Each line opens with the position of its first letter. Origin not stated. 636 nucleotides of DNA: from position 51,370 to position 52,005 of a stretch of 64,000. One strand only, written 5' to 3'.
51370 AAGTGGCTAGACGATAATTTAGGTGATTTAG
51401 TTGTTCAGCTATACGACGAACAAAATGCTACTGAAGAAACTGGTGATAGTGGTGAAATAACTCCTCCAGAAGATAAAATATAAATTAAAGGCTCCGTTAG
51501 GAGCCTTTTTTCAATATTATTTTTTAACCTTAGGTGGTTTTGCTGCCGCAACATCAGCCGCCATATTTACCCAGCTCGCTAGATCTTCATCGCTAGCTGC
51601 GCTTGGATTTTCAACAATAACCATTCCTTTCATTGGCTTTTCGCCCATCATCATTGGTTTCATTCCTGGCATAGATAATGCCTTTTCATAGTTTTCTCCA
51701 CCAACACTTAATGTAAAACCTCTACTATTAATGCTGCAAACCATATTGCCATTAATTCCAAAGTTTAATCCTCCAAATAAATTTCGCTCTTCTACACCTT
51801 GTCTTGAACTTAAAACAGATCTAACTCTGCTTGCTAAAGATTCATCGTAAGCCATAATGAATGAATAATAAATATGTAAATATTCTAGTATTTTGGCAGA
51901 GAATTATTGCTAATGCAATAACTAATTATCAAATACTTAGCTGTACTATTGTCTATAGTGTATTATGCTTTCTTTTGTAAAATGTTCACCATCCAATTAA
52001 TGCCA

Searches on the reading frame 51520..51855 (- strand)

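Call 34: search_protein_families(library=pfam, proteins=[window:51520-51855:-], max_evalue=0.001)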
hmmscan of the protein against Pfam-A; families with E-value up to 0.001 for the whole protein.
window:51520-51855:- (112 aa): 1 family
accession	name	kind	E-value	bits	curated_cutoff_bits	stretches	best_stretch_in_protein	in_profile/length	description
PF04993.18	TfoX_N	-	1.4e-07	32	30.1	1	15-102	3-90/91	TfoX N-terminal domain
